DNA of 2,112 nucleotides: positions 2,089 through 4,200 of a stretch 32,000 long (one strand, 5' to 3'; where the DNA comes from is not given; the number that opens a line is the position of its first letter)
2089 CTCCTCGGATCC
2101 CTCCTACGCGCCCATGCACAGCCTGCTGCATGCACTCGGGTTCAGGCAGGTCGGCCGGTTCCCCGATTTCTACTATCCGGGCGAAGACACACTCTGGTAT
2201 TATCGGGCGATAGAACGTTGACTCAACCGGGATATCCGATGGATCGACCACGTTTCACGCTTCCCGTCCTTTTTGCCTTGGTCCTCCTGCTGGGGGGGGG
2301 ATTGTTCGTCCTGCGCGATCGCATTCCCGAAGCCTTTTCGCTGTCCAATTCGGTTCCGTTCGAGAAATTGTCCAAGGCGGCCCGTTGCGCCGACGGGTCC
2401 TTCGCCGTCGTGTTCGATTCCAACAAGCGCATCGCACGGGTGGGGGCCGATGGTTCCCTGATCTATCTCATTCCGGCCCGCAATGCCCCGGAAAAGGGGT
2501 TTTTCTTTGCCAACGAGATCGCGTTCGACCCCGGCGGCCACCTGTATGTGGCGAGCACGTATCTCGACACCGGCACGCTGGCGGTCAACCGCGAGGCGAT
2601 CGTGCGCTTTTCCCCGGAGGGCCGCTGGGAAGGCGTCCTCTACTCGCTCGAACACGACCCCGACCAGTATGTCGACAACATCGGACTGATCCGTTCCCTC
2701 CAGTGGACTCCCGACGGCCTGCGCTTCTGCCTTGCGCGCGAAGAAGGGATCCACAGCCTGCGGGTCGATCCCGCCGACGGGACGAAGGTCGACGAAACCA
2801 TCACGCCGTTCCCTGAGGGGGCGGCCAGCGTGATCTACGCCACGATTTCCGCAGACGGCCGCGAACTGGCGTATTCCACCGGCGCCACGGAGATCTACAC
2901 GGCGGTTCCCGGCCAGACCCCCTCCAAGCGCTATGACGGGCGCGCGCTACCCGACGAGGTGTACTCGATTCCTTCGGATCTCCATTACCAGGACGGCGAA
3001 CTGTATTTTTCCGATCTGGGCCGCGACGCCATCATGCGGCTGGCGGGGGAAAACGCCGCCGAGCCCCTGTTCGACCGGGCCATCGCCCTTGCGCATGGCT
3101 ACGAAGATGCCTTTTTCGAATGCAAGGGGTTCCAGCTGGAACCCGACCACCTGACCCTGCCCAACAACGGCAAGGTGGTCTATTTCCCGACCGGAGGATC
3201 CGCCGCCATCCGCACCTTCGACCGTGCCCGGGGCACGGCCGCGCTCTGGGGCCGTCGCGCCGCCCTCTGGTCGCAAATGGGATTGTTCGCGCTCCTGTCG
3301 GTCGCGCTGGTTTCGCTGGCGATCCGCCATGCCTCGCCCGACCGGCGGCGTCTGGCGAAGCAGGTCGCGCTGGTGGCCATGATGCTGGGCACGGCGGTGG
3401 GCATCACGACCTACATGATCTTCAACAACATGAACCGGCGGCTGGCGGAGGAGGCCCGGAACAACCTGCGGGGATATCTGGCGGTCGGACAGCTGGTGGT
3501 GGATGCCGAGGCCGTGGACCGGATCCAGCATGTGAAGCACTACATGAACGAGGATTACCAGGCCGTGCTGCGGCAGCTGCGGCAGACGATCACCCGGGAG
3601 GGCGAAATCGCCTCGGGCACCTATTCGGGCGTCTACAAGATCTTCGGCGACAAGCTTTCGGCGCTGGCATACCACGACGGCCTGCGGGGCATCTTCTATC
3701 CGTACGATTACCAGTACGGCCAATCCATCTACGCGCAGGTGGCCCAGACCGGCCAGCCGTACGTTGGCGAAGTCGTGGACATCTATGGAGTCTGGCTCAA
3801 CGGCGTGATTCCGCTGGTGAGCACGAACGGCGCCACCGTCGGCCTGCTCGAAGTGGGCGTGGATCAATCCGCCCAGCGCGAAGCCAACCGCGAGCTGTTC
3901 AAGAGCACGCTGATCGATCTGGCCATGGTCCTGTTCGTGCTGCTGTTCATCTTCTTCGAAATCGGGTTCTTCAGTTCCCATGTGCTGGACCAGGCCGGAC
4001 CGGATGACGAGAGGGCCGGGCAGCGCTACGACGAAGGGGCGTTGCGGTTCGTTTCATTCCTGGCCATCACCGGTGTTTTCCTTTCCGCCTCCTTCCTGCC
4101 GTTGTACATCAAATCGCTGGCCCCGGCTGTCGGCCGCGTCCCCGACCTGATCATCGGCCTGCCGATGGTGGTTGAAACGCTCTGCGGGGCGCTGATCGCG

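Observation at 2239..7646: Sensor-fused MFS transporter translationally coupled to a partner-switching module that has no sigma factor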

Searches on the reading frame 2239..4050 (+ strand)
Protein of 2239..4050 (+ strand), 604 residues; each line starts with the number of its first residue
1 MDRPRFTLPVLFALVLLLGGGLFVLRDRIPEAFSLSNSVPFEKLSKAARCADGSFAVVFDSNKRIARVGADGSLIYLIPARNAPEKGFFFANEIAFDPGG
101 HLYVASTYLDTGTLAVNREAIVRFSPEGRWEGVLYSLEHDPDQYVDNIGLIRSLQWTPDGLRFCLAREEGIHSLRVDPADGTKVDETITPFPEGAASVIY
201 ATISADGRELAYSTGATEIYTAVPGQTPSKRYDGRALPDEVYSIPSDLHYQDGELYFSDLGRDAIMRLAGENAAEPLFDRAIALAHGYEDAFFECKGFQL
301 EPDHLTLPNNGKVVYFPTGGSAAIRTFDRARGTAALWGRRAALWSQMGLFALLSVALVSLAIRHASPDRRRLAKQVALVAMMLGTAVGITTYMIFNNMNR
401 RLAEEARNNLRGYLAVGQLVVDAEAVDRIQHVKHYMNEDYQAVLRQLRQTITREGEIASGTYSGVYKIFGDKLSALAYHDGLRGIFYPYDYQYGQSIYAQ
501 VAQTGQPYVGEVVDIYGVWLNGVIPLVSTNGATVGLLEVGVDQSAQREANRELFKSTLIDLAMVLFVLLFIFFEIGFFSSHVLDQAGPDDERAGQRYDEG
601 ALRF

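Call 32: search_solved_structures(query=window:2239-4050:+, max_evalue=1)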
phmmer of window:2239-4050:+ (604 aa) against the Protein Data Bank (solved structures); distinct sequences matched with E-value up to 1: 0.
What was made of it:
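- Tried and rejected: PDB sequence search of the N-terminal 604 aa gave nothing (call 32).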

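Call 41: search_protein_representatives(protein=window:2239-4020:+)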
Query: 594 residues. Proteins with E-value up to 0.001 (for the whole library): 453; up to 1e-10: 273; up to 1e-30: 34. The best 150 are listed.
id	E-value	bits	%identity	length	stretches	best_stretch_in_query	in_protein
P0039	8.7e-262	886.9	68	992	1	4-589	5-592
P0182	1.5e-98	347.9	70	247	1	10-244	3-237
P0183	5.0e-74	266.9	58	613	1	377-585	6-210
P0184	3.0e-59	218.1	26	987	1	13-586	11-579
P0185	2.6e-52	195.2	28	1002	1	51-579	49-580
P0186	5.6e-52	194.1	65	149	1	1-149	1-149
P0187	7.9e-51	190.3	25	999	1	24-584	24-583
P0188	6.1e-45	170.9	27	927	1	33-573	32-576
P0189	4.4e-41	158.2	25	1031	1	32-582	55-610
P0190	7.3e-41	157.4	25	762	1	29-578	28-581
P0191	2.0e-39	152.7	24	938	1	29-574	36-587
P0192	3.8e-39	151.8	24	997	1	57-581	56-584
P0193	2.3e-38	149.2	24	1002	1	32-580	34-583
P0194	3.5e-37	145.3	26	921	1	9-578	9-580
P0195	3.6e-37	145.3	25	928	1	45-574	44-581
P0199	3.8e-36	141.9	29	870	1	4-581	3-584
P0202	2.2e-35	139.4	25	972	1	39-586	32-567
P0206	8.0e-33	130.9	24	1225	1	35-582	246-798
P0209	1.5e-32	130.0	24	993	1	32-586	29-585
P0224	5.1e-29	118.3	28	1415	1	38-571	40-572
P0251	1.1e-24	104.0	25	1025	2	372-581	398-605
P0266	2.3e-22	96.4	19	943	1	33-580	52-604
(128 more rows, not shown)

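Call 44: search_protein_families(library=pfam, proteins=[P0184, P0185, P0188, P0189, P0194, P0199, P0206, P0224, P0266], max_evalue=0.001)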
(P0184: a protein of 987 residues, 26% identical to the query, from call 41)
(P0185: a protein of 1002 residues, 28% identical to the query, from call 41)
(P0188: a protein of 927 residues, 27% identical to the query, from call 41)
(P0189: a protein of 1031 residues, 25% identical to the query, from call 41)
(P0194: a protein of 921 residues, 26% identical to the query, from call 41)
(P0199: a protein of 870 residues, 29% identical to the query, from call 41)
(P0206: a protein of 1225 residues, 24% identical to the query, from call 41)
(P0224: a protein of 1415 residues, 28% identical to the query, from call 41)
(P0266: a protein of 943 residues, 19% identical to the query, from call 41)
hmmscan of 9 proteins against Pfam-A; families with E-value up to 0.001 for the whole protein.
P0184 (987 aa): 1 family
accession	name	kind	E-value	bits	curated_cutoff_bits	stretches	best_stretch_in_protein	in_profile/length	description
PF07690.21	MFS_1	-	3.8e-21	75.8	33.4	1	599-942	3-347/347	Major Facilitator Superfamily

P0185 (1002 aa): 2 families
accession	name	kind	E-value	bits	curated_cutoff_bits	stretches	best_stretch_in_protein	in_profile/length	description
PF07690.21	MFS_1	-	1.7e-28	100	33.4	1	611-927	5-322/347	Major Facilitator Superfamily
PF06779.20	MFS_4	-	7.8e-06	25.9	26.3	1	674-977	61-356/364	Uncharacterised MFS-type transporter YbfB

P0188 (927 aa): 2 families
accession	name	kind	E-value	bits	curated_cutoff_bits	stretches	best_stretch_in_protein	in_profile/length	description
PF00211.25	Guanylate_cyc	-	1.6e-20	74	21.9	1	671-843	8-178/183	Adenylate and Guanylate cyclase catalytic domain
PF00672.30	HAMP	-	3.7e-09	37.2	25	1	586-628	10-51/53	HAMP domain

P0189 (1031 aa): 1 family
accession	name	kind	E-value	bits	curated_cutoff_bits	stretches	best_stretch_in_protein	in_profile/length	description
PF07690.21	MFS_1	-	1.6e-29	103.4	33.4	1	635-980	2-347/347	Major Facilitator Superfamily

P0194 (921 aa): 3 families
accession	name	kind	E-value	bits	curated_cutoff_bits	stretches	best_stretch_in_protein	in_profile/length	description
PF00211.25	Guanylate_cyc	-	1.5e-11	44.6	21.9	1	665-839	4-176/183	Adenylate and Guanylate cyclase catalytic domain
PF00672.30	HAMP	-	1.9e-10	41.3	25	1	577-627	2-52/53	HAMP domain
PF08450.18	SGL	-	0.00054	20.1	26.3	0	47-136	47-133/246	SMP-30/Gluconolactonase/LRE-like region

P0199 (870 aa): 1 family
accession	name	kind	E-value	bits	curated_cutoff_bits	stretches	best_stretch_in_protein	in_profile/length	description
PF00672.30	HAMP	-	6.9e-05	23.5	25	1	578-623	2-47/53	HAMP domain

P0206 (1225 aa): 1 family
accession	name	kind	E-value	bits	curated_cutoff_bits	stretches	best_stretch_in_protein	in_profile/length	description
PF07690.21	MFS_1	-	4.5e-22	78.9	33.4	1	818-1132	5-314/347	Major Facilitator Superfamily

P0224 (1415 aa): 5 families
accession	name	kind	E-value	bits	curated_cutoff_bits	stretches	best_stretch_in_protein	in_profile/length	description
PF00072.30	Response_reg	-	6.5e-47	158.7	30.2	2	916-1030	1-108/111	Response regulator receiver domain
PF02518.31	HATPase_c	-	7.1e-29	100.9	26.4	1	780-892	1-107/111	Histidine kinase-, DNA gyrase B-, and HSP90-like ATPase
PF00512.31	HisKA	-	9.6e-22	77.3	26.9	1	668-733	1-66/66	His Kinase A (phospho-acceptor) domain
PF00672.30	HAMP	-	5.4e-10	39.9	25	1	574-624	2-52/53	HAMP domain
PF01627.28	Hpt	-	6.1e-07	30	24.6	1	1247-1308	15-78/84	Hpt domain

P0266 (943 aa): 3 families
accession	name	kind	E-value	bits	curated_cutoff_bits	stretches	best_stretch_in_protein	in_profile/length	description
PF00672.30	HAMP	-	1.9e-08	34.9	25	1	602-649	5-52/53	HAMP domain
PF00211.25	Guanylate_cyc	-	6.5e-06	26.3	21.9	1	691-860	8-177/183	Adenylate and Guanylate cyclase catalytic domain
PF17202.10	sCache_3_3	-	0.00039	21.1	28.8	0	517-574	48-104/107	Single cache domain 3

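Call 49: predict_structure(alignment_id=A2)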
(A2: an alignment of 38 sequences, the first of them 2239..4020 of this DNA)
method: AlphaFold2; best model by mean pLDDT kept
length: 594 residues; sequences in the alignment: 38
mean_pLDDT: 88.4   pTM: 0.87
mean pLDDT of the five models: 88.4, 87.3, 86.4, 85.4, 84.6
residues with pLDDT >= 90: 354; 70-90: 211; 50-70: 15; < 50: 14
segments of 3 or more residues with pLDDT < 50: 1-3, 586-594
pLDDT, mean of each block of 10 residues (from residue 1): 67 93 86 86 93 95 94 93 94 96 96 90 96 95 84 94 95 96 96 87 96 93 97 93 93 94 94 95 95 91 93 91 92 89 93 90 77 79 83 83 87 93 93 87 92 80 89 87 62 90 93 81 94 93 85 84 82 72 52 43
secondary structure, 60 per line:
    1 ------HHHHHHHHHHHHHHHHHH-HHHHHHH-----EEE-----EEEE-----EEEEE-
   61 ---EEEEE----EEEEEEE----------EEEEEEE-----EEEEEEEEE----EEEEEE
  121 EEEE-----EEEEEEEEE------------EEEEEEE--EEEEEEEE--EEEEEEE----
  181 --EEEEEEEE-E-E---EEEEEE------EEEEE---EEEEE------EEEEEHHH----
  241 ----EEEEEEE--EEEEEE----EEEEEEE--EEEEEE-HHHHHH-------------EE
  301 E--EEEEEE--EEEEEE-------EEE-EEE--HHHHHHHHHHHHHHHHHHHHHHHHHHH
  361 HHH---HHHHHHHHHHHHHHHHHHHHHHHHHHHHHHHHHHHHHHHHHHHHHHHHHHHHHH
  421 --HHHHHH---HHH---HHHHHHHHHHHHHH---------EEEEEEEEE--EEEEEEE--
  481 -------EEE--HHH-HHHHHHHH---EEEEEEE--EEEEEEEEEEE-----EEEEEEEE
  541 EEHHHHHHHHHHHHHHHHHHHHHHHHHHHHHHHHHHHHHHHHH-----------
elements in order: H7-24 H26-32 E38-40 E46-49 E55-59 E64-68 E73-79 E90-96 E102-110 E115-124 E130-138 E151-157 E160-167 E170-176 E183-190 E198-203 E210-214 E218-222 E229-233 E245-251 E254-259 E264-270 E273-278 H280-285 E299-301 E304-309 E312-317 E325-327 E329-331 H334-363 H367-420 H423-428 H438-451 E461-469 E472-478 E488-490 H497-504 E508-514 E517-527 E533-542 H543-583

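Call 54: fold_search(model_id=the predicted structure, library=pdb)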
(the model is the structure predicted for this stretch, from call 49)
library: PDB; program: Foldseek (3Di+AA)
matches with E <= 10: 1648; with E <= 0.001: 908
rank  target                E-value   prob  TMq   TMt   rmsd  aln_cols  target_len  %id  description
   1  6d69                  4.2e-10  1.00  0.33  0.61   9.5       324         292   15  Crystal Structure of the NHL Repeat Region of D. melanogaster Thin (released 2019-04-24)
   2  8j72_B                5.8e-10  1.00  0.33  0.63   6.3       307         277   15  Crystal structure of mammalian Trim71 in complex with lncRNA Trincr1 (released 2024-03-06)
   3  6xg7                  2.2e-09  1.00  0.33  0.62  10.2       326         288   15  1.3 A Resolution Structure of the of the NHL Repeat Region of D. melanogaster Thin (released 2020-12-16)
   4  9m59_A                2.2e-09  1.00  0.29  0.37   8.6       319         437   16  Cu/Zn-superoxide dismutase from Deinococcus radiodurans (Calcium-bound) (released 2025-09-24)
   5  8j72_A                2.3e-09  1.00  0.33  0.65   6.3       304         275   16  Crystal structure of mammalian Trim71 in complex with lncRNA Trincr1 (released 2024-03-06)
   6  9jur                  3.7e-09  1.00  0.34  0.66   6.4       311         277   17  Crystal Structure of NHL domain of human E3 ubiquitin-protein ligase TRIM71 (released 2025-04-30)
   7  7qrx_A                5.4e-09  1.00  0.32  0.62   6.3       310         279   15  Crystal structure of NHL domain of TRIM71 (released 2022-05-04)
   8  7b2r_A                5.7e-09  1.00  0.31  0.60   6.8       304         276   12  Crystal structure of NHL domain of TRIM2 (released 2021-01-13)
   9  9m58_B                5.7e-09  1.00  0.30  0.42   8.5       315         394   17  Cu/Zn-superoxide dismutase from Deinococcus radiodurans (Calcium-free) (released 2025-09-24)
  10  7t1z_B                5.7e-09  1.00  0.26  0.34  11.4       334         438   10  Structure of the Fbw7-Skp1-MycNdegron complex (released 2022-02-16)
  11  7t1y_B                6.4e-09  1.00  0.28  0.36  10.8       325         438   11  Structure of the Fbw7-Skp1-MycCdegron complex (released 2022-02-16)
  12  6fq3_A                6.8e-09  1.00  0.34  0.49   6.1       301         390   13  Crystal structure of Danio rerio Lin41 filamin-NHL domains in complex with lin-29A 5'UTR 13mer RNA (released 2018-05-09)
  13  7qrw                  6.8e-09  1.00  0.31  0.60   7.5       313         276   15  Crystal structure of NHL domain of TRIM3 (released 2022-05-04)
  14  9m58_A                8.9e-09  1.00  0.30  0.42   8.6       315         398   17  Cu/Zn-superoxide dismutase from Deinococcus radiodurans (Calcium-free) (released 2025-09-24)
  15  7qrv_D                1.0e-08  1.00  0.31  0.60   6.9       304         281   12  Crystal structure of NHL domain of TRIM2 (full C-terminal) (released 2022-05-04)
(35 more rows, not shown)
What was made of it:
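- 2335..3231 (+): Ectodomain 1: six-bladed NHL-type beta-propeller (residues 33-331). Foldseek hits to NHL domains of TRIM71/Thin/TRIM2, E 4e-10 (call 54).
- On NHL-repeat beta-propeller: Foldseek hits to TRIM71, Thin and TRIM2 NHL domains, E 4e-10 to 1e-8 (call 54).
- Checked: Foldseek best hits are TRIM71/Thin/TRIM2 NHL domains (E 4e-10, TM-score on target 0.60-0.66; call 54).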

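Call 55: find_related_loci(query=A4, collection=metagenome_contigs, flank=8000)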
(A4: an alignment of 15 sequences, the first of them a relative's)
Query A4 (997 aa) in metagenome_contigs; peptide patterns used: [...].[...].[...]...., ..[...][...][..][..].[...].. (x = any residue, [..] = any of these).
149 stretches matched a pattern; 49 encode a relative of the query (tblastn E <= 1e-3); 47 distinct loci.
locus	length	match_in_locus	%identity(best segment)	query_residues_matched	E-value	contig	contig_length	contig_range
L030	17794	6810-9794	45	7-993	0e+0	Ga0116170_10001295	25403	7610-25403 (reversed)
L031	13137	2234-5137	37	7-993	0e+0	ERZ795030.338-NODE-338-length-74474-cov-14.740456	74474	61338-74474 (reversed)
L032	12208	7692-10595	37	7-993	0e+0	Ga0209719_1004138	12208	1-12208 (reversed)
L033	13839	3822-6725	37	7-993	0e+0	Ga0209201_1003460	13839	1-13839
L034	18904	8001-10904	37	7-993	0e+0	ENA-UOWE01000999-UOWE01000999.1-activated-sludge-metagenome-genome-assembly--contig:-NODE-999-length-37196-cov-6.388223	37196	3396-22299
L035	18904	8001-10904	37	7-993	0e+0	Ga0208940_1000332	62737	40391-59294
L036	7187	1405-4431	39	25-994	0e+0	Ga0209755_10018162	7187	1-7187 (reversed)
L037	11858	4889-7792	36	7-993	0e+0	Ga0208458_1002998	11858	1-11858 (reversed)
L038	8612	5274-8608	36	4-993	0e+0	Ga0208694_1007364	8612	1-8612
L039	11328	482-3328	37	23-990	0e+0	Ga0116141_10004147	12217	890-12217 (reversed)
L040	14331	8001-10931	34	10-988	0e+0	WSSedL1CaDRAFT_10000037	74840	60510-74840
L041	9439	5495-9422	34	1-990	3e-180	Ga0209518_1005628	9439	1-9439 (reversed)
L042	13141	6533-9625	33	6-988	3e-174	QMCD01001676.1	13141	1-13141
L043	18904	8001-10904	37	7-993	0e+0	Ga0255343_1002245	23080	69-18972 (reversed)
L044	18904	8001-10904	37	7-993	0e+0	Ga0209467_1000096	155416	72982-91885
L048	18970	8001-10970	38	41-996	0e+0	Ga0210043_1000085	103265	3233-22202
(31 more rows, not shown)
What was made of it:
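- Tried and rejected: It was repeated with subfamily A4 (call 55).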

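Call 58: search_protein_families(library=pfam, proteins=[L034:10937-13696:+, L034:13709-14887:+, L048:11009-13774:+, L048:13793-14854:+, L030:9885-12692:+, L030:12692-13798:+, L040:7390-7971:+, L040:12022-13764:+, L030:6184-6711:+], max_evalue=0.001)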
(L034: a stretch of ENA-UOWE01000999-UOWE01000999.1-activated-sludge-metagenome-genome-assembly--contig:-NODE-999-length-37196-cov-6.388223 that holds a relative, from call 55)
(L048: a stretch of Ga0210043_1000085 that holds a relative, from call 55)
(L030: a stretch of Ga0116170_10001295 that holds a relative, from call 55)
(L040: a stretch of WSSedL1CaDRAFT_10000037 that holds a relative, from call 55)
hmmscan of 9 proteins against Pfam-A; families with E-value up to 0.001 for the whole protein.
L034:10937-13696:+ (920 aa): 2 families
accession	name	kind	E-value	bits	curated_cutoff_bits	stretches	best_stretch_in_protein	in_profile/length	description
PF00211.25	Guanylate_cyc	-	3.2e-20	72.9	21.9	1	662-836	4-176/183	Adenylate and Guanylate cyclase catalytic domain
PF00672.30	HAMP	-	7.3e-11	42.7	25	1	574-623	2-51/53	HAMP domain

L034:13709-14887:+ (393 aa): 1 family
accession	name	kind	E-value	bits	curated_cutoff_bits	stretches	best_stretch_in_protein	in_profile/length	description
PF00551.24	Formyl_trans_N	-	2e-12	47.7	26.1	1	130-223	85-177/181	Formyl transferase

L048:11009-13774:+ (922 aa): 2 families
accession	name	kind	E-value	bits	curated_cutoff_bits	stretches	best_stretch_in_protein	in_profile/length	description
PF00211.25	Guanylate_cyc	-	1.2e-17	64.5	21.9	1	666-841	7-179/183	Adenylate and Guanylate cyclase catalytic domain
PF00672.30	HAMP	-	4.2e-09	37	25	1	576-624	3-51/53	HAMP domain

L048:13793-14854:+ (354 aa): 1 family
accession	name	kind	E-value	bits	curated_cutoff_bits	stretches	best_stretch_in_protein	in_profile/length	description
PF00551.24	Formyl_trans_N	-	9.1e-08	32.5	26.1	1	104-169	87-152/181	Formyl transferase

L030:9885-12692:+ (936 aa): 2 families
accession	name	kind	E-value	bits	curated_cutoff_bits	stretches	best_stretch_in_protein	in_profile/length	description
PF00211.25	Guanylate_cyc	-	7.2e-21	75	21.9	1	680-850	8-176/183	Adenylate and Guanylate cyclase catalytic domain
PF00672.30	HAMP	-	5.1e-09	36.8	25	1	590-637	5-51/53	HAMP domain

L030:12692-13798:+ (369 aa): 1 family
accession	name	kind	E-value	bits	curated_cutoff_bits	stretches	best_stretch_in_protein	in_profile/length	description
PF00551.24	Formyl_trans_N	-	1.3e-13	51.5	26.1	1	101-205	69-173/181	Formyl transferase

L040:7390-7971:+ (194 aa): 2 families
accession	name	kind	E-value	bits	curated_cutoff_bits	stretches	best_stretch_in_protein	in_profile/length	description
PF00583.31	Acetyltransf_1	-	2.9e-09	37.7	20.7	1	41-150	10-116/116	Acetyltransferase (GNAT) family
PF13508.13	Acetyltransf_7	-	0.00014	22.6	27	1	63-121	2-57/84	Acetyltransferase (GNAT) domain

L040:12022-13764:+ (581 aa): 2 families
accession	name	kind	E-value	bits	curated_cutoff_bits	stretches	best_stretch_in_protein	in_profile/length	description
PF04984.19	Phage_sheath_1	-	2.3e-22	80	31.4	1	314-466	13-168/168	Phage tail sheath protein subtilisin-like domain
PF17482.7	Phage_sheath_1C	-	2e-18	66.8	26.9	1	468-574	2-103/104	Phage tail sheath C-terminal domain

L030:6184-6711:+ (176 aa): 1 family
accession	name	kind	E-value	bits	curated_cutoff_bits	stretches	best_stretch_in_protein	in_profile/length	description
PF00856.33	SET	-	7.6e-16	58.9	22.4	1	22-115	2-104/105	SET domain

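Call 68: list_cluster_members(proteins=[P0184, P0185, P0192, P0193, P0188, P0195, P0224, P0251, P0209, P0202])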
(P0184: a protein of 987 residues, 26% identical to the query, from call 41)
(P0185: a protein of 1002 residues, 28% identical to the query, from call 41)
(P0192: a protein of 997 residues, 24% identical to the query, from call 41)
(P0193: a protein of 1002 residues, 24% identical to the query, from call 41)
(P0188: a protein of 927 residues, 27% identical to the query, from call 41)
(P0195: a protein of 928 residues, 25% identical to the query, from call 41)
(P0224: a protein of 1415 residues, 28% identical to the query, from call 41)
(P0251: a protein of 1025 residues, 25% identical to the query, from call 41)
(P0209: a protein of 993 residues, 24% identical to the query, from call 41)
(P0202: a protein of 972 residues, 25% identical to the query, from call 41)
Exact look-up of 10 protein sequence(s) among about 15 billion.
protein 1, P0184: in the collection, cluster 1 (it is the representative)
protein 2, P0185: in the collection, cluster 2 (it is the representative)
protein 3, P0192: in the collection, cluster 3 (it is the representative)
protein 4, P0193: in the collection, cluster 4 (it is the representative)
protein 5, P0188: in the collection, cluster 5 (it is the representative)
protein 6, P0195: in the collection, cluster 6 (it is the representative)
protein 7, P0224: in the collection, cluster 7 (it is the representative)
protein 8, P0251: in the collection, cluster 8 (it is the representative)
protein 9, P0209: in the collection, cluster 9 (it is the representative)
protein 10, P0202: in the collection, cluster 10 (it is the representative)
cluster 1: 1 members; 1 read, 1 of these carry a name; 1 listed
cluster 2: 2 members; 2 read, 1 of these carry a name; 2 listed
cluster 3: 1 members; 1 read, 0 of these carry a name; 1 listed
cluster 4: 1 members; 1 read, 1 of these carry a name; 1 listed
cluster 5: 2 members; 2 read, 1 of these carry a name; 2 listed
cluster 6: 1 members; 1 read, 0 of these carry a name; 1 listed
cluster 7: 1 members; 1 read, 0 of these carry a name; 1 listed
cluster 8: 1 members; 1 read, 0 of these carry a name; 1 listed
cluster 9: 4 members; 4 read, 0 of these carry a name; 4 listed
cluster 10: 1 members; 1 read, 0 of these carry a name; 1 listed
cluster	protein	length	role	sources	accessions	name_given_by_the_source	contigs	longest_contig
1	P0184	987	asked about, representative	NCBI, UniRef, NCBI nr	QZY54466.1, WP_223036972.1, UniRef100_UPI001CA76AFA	MFS transporter [Crassaminicella profunda] | MFS transporter n=1 Tax=Crassaminicella profunda TaxID=1286698 RepID=UPI001CA76AFA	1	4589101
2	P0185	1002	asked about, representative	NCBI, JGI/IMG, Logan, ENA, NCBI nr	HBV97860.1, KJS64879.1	MAG: hypothetical protein JL50_18005 [Peptococcaceae bacterium BICA1-7]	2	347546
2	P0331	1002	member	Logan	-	-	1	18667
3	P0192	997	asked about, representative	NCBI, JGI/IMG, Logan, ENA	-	-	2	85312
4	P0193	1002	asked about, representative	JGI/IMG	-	predicted MFS family arabinose efflux permease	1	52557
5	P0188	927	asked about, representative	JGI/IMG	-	class 3 adenylate cyclase/HAMP domain-containing protein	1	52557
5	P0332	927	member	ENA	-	-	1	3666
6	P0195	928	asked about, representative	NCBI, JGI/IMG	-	-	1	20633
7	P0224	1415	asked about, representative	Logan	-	-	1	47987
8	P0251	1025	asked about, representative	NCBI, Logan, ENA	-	-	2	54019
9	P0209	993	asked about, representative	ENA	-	-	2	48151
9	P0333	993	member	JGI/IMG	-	-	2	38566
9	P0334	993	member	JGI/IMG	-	-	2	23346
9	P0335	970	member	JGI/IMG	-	-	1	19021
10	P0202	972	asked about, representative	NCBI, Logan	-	-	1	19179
